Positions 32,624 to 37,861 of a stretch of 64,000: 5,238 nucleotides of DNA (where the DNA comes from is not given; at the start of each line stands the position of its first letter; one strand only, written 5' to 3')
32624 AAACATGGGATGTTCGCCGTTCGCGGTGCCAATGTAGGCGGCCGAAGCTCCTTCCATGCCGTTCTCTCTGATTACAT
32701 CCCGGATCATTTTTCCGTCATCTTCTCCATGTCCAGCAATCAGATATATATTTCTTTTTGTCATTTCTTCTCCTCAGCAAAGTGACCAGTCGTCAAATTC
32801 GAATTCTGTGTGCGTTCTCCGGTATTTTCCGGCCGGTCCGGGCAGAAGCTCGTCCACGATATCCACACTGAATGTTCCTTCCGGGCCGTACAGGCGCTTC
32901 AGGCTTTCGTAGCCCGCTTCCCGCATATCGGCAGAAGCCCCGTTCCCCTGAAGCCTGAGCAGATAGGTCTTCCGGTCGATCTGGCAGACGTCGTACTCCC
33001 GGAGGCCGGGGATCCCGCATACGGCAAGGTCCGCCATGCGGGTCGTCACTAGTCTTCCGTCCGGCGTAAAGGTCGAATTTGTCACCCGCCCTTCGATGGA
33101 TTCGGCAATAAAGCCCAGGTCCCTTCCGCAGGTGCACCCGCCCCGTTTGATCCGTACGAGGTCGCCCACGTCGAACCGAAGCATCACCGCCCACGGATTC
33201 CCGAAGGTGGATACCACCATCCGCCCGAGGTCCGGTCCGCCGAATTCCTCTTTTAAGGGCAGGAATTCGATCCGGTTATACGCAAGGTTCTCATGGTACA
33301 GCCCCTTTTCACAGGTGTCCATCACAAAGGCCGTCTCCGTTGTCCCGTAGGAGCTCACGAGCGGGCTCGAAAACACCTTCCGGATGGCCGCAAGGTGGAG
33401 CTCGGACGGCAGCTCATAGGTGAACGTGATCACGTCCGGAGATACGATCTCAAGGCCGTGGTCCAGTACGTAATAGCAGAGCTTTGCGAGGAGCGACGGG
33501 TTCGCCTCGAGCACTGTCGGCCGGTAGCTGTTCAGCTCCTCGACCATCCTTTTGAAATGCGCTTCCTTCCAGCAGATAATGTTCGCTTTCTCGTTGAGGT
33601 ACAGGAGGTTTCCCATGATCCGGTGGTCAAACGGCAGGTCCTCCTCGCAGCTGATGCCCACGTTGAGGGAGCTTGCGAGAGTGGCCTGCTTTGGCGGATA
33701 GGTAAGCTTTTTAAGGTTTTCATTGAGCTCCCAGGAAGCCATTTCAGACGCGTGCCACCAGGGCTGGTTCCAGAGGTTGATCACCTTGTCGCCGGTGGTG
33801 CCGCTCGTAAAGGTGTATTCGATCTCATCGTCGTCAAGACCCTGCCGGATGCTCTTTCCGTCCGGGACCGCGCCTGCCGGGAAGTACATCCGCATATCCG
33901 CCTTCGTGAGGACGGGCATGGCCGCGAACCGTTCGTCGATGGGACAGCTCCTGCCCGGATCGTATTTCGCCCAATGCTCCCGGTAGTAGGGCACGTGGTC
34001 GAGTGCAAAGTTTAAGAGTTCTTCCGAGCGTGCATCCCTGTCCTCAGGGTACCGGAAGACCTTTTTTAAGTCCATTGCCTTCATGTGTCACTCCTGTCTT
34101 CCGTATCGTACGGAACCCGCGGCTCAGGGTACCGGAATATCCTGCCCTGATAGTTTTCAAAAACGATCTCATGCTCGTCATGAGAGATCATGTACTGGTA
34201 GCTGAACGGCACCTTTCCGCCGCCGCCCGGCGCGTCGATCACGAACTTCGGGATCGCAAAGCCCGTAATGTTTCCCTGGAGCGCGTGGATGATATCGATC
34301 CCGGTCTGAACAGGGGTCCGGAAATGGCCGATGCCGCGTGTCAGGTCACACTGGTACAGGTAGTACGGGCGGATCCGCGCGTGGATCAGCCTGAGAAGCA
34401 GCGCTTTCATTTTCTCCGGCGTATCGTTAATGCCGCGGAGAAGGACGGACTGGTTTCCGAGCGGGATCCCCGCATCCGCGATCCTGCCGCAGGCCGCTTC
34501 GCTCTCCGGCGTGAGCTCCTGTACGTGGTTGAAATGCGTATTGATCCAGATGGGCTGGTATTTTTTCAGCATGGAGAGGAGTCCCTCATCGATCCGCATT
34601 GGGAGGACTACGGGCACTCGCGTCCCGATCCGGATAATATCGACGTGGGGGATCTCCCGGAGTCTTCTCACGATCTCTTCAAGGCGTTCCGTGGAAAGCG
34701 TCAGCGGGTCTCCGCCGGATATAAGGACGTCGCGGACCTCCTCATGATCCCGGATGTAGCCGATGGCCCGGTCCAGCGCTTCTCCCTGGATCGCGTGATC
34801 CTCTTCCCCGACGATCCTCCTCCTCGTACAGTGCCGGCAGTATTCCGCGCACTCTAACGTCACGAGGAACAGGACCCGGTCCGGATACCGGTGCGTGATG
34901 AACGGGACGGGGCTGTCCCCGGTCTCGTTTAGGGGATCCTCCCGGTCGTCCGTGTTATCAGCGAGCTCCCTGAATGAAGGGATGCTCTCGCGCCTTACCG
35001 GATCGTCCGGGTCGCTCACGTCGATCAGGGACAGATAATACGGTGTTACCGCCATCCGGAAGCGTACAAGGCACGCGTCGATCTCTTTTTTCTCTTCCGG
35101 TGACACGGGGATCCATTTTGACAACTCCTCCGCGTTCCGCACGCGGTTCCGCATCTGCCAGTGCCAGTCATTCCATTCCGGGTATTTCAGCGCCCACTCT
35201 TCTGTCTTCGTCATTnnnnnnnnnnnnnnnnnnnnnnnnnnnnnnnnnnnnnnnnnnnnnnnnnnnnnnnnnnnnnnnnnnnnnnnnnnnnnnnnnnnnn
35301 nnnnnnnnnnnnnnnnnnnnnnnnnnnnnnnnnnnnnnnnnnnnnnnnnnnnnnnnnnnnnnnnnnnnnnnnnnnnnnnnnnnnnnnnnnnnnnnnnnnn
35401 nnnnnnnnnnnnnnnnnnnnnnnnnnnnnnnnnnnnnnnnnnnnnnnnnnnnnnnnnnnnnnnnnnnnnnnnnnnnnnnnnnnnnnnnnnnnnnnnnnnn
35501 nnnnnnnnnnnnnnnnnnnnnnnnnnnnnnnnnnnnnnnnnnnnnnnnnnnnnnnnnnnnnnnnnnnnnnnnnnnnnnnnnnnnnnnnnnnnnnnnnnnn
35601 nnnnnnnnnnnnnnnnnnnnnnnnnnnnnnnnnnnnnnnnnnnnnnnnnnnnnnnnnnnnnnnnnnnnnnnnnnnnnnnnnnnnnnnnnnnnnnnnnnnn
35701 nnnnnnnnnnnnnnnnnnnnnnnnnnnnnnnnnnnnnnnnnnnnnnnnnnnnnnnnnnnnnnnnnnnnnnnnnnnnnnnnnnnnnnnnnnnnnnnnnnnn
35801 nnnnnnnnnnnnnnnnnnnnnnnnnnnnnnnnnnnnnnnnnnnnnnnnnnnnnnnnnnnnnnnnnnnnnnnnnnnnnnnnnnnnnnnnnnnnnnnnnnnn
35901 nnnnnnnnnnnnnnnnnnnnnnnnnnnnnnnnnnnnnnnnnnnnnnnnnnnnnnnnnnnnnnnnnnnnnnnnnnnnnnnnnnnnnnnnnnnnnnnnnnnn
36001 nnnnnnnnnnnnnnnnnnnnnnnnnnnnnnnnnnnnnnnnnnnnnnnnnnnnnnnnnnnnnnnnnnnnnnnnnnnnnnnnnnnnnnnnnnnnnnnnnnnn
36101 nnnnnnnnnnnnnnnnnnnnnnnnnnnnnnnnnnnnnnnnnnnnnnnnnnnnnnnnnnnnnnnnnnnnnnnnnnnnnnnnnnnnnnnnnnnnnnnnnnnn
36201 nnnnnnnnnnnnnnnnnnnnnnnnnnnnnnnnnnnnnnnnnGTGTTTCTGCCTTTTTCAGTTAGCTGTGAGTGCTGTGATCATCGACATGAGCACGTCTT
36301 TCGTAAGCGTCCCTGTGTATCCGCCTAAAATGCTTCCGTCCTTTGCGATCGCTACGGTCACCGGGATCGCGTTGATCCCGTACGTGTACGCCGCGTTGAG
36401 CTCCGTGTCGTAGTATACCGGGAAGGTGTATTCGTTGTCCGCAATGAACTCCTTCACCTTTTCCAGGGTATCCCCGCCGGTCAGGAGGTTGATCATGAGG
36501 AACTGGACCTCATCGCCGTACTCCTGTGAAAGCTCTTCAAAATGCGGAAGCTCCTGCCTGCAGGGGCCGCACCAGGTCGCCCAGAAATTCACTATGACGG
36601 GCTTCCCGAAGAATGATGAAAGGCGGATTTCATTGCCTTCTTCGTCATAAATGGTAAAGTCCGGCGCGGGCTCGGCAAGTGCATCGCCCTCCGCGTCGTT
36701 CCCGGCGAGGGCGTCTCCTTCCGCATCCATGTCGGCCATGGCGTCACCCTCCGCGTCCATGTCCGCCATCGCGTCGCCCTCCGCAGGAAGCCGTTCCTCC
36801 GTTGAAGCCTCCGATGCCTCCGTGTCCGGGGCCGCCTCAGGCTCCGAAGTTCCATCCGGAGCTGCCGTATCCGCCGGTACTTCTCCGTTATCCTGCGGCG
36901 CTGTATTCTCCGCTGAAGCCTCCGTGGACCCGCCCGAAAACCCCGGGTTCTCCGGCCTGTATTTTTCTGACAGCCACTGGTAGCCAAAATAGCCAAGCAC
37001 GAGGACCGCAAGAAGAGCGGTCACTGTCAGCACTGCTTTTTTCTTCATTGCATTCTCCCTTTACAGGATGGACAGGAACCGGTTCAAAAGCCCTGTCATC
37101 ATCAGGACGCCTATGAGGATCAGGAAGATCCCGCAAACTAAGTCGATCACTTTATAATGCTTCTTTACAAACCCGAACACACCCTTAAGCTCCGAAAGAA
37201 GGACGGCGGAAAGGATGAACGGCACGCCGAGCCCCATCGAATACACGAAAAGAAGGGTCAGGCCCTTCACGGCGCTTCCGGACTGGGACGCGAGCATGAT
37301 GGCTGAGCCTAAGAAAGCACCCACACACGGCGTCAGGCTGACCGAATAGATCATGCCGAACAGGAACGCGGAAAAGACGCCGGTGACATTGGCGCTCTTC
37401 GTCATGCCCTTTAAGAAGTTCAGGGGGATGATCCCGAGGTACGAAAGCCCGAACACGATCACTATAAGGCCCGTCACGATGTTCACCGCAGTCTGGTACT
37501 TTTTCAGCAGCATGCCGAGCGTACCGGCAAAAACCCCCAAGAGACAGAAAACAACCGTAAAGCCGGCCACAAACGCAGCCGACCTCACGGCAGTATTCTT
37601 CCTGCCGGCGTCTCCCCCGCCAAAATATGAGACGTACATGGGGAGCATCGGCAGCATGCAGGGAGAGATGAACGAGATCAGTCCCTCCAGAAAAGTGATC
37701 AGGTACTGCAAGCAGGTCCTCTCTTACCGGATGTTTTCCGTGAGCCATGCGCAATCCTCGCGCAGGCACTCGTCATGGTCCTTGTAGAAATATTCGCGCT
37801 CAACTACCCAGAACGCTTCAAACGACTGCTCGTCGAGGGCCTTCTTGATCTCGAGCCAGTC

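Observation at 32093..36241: Orphan KamA-type aminomutase coupled to an ATP-grasp ligase, an adenylating enzyme and an S51 peptidase: a candidate undescribed beta-amino-acid amide/isopeptide pathway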

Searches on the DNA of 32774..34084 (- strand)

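Call 48: search_rna_families(sources=[L006, L007, L011, L012, L016, L021, L023, L027, L034, L039, L046, L095, L102, L105, L109, L115, L117, L118, L123], threshold=gathering)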
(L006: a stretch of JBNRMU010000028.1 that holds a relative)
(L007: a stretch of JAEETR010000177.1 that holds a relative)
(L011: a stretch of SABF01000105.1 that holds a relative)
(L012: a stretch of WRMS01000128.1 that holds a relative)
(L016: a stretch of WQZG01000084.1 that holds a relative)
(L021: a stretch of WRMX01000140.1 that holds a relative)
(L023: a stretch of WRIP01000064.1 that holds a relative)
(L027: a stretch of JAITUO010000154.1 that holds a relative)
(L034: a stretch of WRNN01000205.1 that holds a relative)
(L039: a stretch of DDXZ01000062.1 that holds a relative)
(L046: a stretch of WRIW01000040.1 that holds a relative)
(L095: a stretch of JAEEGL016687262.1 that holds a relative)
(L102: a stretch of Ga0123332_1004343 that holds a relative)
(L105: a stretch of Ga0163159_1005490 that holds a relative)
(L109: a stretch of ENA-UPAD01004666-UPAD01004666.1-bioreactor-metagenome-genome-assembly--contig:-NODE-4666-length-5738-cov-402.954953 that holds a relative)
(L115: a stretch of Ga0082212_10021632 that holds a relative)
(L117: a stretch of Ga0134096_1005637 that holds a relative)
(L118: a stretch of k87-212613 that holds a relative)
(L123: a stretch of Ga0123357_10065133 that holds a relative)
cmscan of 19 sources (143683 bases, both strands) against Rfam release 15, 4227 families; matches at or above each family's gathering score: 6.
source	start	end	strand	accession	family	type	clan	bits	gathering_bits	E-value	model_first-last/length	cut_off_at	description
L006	7514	7586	+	RF00005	tRNA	Gene; tRNA;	CL00001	74.3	29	4.5e-14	1-71/71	no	tRNA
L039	8595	8667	-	RF00005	tRNA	Gene; tRNA;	CL00001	67.3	29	4e-12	1-71/71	no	tRNA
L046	6958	7031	+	RF00005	tRNA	Gene; tRNA;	CL00001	63.4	29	4.6e-11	1-71/71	no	tRNA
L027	8713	8798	-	RF00005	tRNA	Gene; tRNA;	CL00001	56.3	29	4.2e-09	1-71/71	no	tRNA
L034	59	180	-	RF01055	Molybdenum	Cis-reg; riboswitch;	-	53.7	36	1.1e-09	1-135/135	no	Molybdenum/Tungsten riboswitch aptamer (Moco RNA motif)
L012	2788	2909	-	RF01055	Molybdenum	Cis-reg; riboswitch;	-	53.6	36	1.2e-09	1-135/135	no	Molybdenum/Tungsten riboswitch aptamer (Moco RNA motif)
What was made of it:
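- Tried and rejected: Both lie on the strand opposite the adenylating enzyme, so they serve the divergent neighbour (call 48).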

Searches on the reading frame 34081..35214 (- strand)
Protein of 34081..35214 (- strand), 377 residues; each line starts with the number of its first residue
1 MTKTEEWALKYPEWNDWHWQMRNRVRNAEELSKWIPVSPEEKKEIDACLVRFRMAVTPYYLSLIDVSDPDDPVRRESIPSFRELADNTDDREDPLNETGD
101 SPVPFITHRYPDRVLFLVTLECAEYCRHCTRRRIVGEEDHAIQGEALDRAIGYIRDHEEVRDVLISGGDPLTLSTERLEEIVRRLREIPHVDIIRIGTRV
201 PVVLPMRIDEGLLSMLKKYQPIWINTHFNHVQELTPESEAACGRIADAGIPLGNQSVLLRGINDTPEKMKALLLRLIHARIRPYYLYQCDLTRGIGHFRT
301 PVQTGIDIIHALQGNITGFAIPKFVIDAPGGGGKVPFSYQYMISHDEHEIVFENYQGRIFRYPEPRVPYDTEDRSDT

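Call 3: search_protein_families(library=pfam, proteins=[window:34081-35214:-], max_evalue=0.01)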
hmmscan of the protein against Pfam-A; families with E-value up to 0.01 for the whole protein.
window:34081-35214:- (377 aa): 3 families
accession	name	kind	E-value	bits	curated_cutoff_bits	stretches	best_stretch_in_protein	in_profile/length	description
PF12544.13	LAM_C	-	2.8e-18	66.7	26.7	1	309-367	1-59/127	Lysine-2,3-aminomutase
PF04055.27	Radical_SAM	-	3.4e-09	37.5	29.5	1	118-267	3-160/166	Radical SAM superfamily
PF13353.11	Fer4_12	-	4.9e-05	24.1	22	1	117-187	10-79/137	4Fe-4S single cluster domain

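Call 4: search_protein_families(library=ncbifam, proteins=[window:34081-35214:-], max_evalue=0.01)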
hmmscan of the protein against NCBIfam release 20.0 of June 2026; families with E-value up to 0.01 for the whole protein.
window:34081-35214:- (377 aa): 9 families
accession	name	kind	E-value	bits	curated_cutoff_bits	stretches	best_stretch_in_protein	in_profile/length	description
TIGR03820.1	lys_2_3_AblA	equivalog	3.1e-153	510.4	525.4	1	12-367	5-363/417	lysine 2,3-aminomutase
TIGR04368.1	Glu_2_3_NH3_mut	equivalog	3.3e-135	450.8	650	1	13-363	54-403/404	glutamate 2,3-aminomutase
TIGR04468.1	arg_2_3_am_muta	equivalog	1.4e-120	402.5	600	1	13-358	1-347/351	arginine 2,3-aminomutase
TIGR00238.1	TIGR00238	subfamily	1.5e-101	339.7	199.2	1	13-330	13-331/331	KamA family radical SAM protein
TIGR03822.1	AblA_like_2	hypoth_equivalog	2.6e-100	335.6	396.25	1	26-341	2-319/321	lysine-2,3-aminomutase-like protein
TIGR03821.1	EFP_modif_epmB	equivalog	5.7e-73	245.7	369.3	1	17-336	1-320/321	EF-P beta-lysylation protein EpmB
TIGR03977.1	rSAM_pair_HxsC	equivalog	0.00027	19.9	267.9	1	108-187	21-95/292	His-Xaa-Ser system radical SAM maturase HxsC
TIGR02666.1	moaA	equivalog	0.0024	16.9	284.05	1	118-198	16-98/336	GTP 3',8-cyclase MoaA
TIGR02491.1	NrdG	equivalog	0.0045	16.9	126.1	1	121-192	24-98/154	anaerobic ribonucleoside-triphosphate reductase activating protein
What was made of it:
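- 34081..35214 (-): Short lysine-2,3-aminomutase (KamA/LAM type; radical SAM plus PLP; 377 aa) without the zinc site or C-terminal domain. TIGR00238, the KamA family model, scores 339.7 (cut-off 199.2) (call 4).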

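Call 11: search_solved_structures(query=window:34081-35214:-, show_alignments=2)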
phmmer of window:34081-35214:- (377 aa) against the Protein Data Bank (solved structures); distinct sequences matched with E-value up to 0.001: 1.
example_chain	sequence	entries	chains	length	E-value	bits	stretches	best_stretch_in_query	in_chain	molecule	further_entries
2a5h_A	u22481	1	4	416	8.3e-144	482.7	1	12-365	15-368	L-lysine 2,3-aminomutase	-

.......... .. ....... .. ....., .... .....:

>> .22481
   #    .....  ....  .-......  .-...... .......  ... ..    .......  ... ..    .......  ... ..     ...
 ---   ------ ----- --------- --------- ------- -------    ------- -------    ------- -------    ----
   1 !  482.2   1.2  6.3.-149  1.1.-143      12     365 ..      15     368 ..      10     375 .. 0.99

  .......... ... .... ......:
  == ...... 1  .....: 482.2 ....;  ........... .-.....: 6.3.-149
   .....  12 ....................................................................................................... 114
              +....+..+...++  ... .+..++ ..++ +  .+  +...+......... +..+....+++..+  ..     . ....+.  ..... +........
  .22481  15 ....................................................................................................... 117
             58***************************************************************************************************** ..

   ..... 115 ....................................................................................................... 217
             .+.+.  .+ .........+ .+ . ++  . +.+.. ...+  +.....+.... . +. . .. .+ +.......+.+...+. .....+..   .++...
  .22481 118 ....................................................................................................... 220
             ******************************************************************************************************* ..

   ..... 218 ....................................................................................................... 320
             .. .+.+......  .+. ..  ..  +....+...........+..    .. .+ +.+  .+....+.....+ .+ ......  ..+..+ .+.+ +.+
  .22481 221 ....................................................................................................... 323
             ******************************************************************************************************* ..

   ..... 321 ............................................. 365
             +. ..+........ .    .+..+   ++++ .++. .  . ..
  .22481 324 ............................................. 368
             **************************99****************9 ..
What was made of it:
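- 34081..35214 (-): The match to 2A5H is E = 8e-144 and gapless (call 11).
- On Lysine 2,3-aminomutase (KamA/LAM): The gapless alignment to 2A5H places D290, D327 and R131 at those positions (call 11).
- Checked: Alignment to C. subterminale LAM, 2A5H (call 11)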

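Call 24: search_protein_families(library=padloc, proteins=[window:34081-35214:-], max_evalue=0.01)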
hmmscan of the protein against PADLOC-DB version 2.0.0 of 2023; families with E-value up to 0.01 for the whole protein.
window:34081-35214:- (377 aa): 0 families

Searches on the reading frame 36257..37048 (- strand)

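Call 3: search_protein_families(library=pfam, proteins=[window:36257-37048:-], max_evalue=0.01)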
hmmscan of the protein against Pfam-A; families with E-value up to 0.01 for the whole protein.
window:36257-37048:- (263 aa): 7 families
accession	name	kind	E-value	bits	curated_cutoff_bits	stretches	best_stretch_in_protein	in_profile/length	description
PF00578.27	AhpC-TSA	-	1.2e-23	83.9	26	1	126-240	3-121/124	AhpC/TSA family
PF08534.16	Redoxin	-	5.8e-23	81.8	26.6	1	126-247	4-135/148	Redoxin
PF00085.26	Thioredoxin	-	1.1e-14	54.7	23.5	1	149-191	19-61/103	Thioredoxin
PF13905.12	Thioredoxin_8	-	7.7e-11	42.6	27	1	148-240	1-94/94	Thioredoxin-like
PF13098.12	Thioredoxin_2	-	9.1e-08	32.8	27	1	148-252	5-99/104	Thioredoxin-like domain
PF02630.20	SCO1-SenC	-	0.00019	21.9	22.8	1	129-204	2-81/134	SCO1/SenC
PF00837.23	T4_deiodinase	-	0.0054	16.5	27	1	127-187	78-141/237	Iodothyronine deiodinase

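Call 4: search_protein_families(library=ncbifam, proteins=[window:36257-37048:-], max_evalue=0.01)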
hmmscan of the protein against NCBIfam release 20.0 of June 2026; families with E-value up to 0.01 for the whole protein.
window:36257-37048:- (263 aa): 16 families
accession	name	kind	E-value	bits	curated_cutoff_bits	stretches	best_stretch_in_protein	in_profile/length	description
NF002854.0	PRK03147.1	subfamily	3.3e-30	105.3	170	1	123-259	37-171/176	thiol-disulfide oxidoreductase ResA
NF041202.1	StoA_CxxC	exception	1.3e-23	83.7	210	1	136-254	41-158/163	endospore biogenesis thiol-disulfide oxidoreductase StoA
NF047696.1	ThlDiSintTplARhiz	equivalog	2.6e-19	69.9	230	1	125-245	74-198/219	thiol:disulfide interchange protein TlpA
TIGR01068.1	thioredoxin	equivalog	2e-16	60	96.8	1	149-188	15-54/101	thioredoxin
NF041054.1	WAxxUGC_long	equivalog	3.5e-16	59.4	300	1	113-241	68-195/354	ResA-like WAxxUGC motif-containing protein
TIGR00385.1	dsbE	subfamily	1.1e-12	47.8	123.15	1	146-256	61-166/173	DsbE family thiol:disulfide interchange protein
NF038285.1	deiodinase_rel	hypoth_equivalog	6.9e-12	45.5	250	1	116-186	170-242/347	deiodinase family protein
NF008229.0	PRK10996.1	equivalog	1.2e-10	41.3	125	1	149-187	53-91/141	thioredoxin TrxC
NF047697.1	ThioredTrxAClost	equivalog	1.1e-08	35.2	140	1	149-188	18-57/105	thioredoxin TrxA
NF006898.0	PRK09381.1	equivalog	1.6e-08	34.9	138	1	151-188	24-61/109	thioredoxin TrxA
TIGR01126.1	pdi_dom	equivalog_domain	2.5e-07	30.9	107.2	1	149-185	15-51/105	protein disulfide-isomerase domain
NF010625.0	PRK14018.1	equivalog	1.1e-06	27.5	522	1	138-257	48-169/521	bifunctional peptide-methionine (S)-S-oxide reductase MsrA/peptide-methionine (R)-S-oxide reductase MsrB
NF011941.0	PRK15412.1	equivalog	2e-06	27.4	359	1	147-257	67-172/185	thiol:disulfide interchange protein DsbE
TIGR01130.1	ER_PDI_fam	subfamily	6.9e-06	25.9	344.25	1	149-182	364-397/476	protein disulfide-isomerase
NF006960.0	PRK09437.1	equivalog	0.0001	22.2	140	1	126-225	8-105/156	thioredoxin-dependent thiol peroxidase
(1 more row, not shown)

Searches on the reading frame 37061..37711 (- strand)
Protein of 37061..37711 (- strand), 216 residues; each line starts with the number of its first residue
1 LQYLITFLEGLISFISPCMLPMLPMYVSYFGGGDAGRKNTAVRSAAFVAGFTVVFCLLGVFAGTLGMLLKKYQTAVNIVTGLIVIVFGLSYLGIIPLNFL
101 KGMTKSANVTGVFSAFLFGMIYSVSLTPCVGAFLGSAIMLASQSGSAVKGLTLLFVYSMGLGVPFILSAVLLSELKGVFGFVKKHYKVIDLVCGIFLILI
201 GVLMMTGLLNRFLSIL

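Call 3: search_protein_families(library=pfam, proteins=[window:37061-37711:-], max_evalue=0.01)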
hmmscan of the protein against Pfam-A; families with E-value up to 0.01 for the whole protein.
window:37061-37711:- (216 aa): 3 families
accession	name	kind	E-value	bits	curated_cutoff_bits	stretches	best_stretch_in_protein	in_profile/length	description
PF02683.22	DsbD_TM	-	4.5e-21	75.6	27.1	1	4-199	5-209/219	Cytochrome C biogenesis protein transmembrane domain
PF13386.12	DsbD_2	-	2.7e-06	27.9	24.9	1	7-202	3-198/199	Cytochrome C biogenesis protein transmembrane region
PF09948.15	PpoB2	-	0.0059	17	28.7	0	16-80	13-73/188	Copper chaperone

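Call 4: search_protein_families(library=ncbifam, proteins=[window:37061-37711:-], max_evalue=0.01)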
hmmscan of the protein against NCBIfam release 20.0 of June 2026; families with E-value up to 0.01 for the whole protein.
window:37061-37711:- (216 aa): 3 families
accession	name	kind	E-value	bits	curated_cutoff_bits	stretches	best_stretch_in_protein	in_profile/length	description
NF045694.1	seleno_TsoB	exception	2.6e-20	72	805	1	4-176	186-363/572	rhodanese/DsbD fusion-like selenoprotein TsoB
NF001419.0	PRK00293.1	subfamily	1.1e-15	57.2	330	1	3-211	172-388/574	protein-disulfide reductase DsbD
NF040495.1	tranport_ArsG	equivalog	5.7e-13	48.8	200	1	4-206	8-222/225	aromatic aminobenezylarsenical efflux permease ArsG family transporter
